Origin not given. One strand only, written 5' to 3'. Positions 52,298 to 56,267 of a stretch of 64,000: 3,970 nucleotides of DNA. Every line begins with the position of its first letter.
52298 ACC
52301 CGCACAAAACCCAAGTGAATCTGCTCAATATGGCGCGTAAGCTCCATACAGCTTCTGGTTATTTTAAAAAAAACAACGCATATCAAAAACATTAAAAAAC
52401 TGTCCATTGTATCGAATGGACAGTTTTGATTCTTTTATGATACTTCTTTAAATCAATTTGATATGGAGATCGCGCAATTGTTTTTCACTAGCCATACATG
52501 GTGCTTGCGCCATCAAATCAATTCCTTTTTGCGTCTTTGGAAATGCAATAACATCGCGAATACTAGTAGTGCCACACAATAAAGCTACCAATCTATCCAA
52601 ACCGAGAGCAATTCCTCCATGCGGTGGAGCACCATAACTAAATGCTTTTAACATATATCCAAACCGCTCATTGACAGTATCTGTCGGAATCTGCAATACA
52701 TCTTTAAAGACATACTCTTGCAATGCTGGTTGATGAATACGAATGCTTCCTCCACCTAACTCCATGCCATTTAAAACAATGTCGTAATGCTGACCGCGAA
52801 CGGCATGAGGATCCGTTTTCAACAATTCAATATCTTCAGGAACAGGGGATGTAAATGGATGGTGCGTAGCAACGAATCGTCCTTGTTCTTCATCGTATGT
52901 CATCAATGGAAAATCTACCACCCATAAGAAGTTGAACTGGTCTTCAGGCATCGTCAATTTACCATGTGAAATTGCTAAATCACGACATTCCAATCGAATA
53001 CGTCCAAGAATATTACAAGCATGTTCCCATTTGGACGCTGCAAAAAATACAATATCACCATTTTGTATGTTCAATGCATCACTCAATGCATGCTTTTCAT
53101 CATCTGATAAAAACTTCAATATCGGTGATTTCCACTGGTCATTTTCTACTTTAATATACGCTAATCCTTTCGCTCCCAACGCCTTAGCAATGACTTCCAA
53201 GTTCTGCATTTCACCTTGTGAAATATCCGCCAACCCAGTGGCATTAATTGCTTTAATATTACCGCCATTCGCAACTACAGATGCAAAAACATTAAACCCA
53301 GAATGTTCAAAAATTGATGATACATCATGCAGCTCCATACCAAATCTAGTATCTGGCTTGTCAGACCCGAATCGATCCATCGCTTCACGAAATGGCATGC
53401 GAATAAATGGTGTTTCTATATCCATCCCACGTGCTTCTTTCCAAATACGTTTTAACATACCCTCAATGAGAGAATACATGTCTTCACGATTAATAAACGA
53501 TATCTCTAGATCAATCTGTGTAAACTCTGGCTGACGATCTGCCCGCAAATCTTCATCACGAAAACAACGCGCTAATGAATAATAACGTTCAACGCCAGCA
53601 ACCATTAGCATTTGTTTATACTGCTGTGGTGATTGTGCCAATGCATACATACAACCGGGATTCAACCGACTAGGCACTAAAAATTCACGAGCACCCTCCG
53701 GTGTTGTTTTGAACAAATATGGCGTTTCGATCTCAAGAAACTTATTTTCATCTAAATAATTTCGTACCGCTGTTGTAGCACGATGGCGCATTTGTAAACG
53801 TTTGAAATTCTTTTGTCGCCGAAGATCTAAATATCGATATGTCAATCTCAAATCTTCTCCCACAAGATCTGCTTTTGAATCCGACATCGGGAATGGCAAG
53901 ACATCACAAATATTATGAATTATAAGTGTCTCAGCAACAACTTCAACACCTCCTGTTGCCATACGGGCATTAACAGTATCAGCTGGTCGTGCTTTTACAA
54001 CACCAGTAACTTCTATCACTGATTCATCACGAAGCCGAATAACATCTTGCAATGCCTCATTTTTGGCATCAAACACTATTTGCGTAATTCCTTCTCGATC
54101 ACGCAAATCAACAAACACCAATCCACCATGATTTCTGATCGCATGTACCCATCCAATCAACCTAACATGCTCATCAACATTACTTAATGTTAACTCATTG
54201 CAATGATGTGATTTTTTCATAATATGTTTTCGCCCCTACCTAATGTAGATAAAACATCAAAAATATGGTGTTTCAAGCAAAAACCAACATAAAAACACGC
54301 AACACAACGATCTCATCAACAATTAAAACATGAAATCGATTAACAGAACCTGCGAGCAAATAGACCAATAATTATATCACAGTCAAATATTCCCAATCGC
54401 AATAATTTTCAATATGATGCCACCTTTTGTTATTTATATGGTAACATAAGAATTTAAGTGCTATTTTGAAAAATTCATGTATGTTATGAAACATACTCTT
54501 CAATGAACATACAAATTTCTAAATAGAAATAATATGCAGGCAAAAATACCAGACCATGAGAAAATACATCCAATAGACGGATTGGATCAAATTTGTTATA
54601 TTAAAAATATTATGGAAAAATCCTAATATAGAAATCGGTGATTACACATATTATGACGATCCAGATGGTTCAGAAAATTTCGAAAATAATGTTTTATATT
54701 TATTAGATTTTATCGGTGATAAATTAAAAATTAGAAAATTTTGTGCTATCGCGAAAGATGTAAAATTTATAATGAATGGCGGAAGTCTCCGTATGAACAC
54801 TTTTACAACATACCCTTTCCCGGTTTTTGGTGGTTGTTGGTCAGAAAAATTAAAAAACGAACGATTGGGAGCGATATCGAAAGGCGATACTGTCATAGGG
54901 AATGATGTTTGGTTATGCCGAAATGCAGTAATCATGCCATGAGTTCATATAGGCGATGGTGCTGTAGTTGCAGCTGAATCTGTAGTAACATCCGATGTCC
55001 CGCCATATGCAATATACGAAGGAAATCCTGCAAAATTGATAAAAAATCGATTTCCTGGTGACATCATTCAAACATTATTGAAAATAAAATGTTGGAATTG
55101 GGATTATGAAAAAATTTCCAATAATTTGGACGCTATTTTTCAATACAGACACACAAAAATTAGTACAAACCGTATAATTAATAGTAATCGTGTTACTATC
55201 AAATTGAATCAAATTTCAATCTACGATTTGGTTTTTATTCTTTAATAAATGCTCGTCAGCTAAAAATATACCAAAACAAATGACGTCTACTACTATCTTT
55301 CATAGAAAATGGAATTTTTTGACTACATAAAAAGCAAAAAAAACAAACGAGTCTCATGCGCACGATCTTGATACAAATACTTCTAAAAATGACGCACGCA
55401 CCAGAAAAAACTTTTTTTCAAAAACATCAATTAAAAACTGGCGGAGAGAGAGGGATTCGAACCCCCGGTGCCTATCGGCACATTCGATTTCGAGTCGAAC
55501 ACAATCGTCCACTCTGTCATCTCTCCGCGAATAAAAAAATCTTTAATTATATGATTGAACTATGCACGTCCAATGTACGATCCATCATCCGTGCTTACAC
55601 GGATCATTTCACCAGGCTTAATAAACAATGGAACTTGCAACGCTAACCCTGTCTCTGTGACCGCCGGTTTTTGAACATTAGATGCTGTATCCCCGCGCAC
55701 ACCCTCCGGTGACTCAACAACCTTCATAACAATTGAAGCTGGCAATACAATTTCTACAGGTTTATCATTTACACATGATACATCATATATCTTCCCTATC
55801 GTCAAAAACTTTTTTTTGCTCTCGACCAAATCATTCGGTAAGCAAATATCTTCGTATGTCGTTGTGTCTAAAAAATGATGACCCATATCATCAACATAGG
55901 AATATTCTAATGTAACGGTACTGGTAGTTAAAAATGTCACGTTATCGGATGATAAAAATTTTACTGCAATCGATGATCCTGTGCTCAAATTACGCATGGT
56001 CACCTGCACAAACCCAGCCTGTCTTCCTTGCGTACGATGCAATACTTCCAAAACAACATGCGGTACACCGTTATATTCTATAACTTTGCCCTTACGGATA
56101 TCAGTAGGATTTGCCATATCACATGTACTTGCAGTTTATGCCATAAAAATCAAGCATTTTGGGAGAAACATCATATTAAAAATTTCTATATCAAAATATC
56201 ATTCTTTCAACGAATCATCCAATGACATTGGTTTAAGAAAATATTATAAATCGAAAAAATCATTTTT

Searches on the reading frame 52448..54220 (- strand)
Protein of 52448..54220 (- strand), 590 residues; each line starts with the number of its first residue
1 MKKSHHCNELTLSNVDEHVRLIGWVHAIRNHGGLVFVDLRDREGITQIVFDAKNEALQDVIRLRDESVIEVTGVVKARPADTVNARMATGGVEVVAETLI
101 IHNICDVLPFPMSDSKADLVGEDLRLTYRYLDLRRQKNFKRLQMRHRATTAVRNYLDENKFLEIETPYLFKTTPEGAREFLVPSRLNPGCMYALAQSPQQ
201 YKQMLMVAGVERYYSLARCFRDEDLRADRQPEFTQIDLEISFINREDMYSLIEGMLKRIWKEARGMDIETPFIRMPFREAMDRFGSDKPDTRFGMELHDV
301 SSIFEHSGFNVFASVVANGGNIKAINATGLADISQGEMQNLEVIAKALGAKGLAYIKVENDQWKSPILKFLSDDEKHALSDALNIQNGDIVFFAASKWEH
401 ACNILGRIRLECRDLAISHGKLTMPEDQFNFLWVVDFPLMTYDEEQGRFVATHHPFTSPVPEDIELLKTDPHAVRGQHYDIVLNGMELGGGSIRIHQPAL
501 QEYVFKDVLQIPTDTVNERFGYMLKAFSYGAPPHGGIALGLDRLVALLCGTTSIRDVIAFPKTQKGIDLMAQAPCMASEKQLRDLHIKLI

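Call 12: find_encoding_contigs(protein=window:52448-54220:-, flank=10000, max_places=1)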
Protein window:52448-54220:- (590 aa): 1 contig read that carries it; 1 place shown.
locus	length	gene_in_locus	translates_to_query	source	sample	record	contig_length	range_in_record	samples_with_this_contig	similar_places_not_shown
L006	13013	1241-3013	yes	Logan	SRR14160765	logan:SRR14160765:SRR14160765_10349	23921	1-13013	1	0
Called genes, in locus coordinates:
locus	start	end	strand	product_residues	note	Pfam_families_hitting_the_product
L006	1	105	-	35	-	?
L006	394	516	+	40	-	-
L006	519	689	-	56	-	-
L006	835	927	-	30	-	-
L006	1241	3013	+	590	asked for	PF01336:tRNA_anti-codon, PF00152:tRNA-synt_2, PF02938:GAD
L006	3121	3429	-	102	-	-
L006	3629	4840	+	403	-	PF08447:PAS_3 (weak), PF00512:HisKA, PF02518:HATPase_c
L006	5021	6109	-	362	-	-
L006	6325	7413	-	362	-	-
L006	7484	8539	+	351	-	PF00406:ADK, PF13207:AAA_17 (weak)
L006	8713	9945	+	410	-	PF00482:T2SSF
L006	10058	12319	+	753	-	PF17804:TSP_NTD, PF00595:PDZ (weak), PF03572:Peptidase_S41, PF11818:DUF3340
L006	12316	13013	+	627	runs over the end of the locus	PF13292:DXP_synthase_N, PF00456:Transketolase_N (faint), PF02779:Transket_pyr, PF02780:Transketolase_C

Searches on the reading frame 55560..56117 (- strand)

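Call 20: search_protein_families(library=pfam, proteins=[window:55560-56117:-], max_evalue=0.001)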
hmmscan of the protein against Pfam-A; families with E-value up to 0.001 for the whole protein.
window:55560-56117:- (185 aa): 3 families
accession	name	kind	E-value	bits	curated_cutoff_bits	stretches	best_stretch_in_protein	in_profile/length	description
PF09285.17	Elong-fact-P_C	-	4.1e-22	78.1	25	1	130-184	2-56/56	Elongation factor P, C-terminal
PF08207.18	EFP_N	-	8.2e-17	61.4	23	1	5-60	3-58/58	Elongation factor P (EF-P) KOW-like domain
PF01132.26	EFP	-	2.4e-12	47.1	27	1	69-121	2-54/54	Elongation factor P (EF-P) OB domain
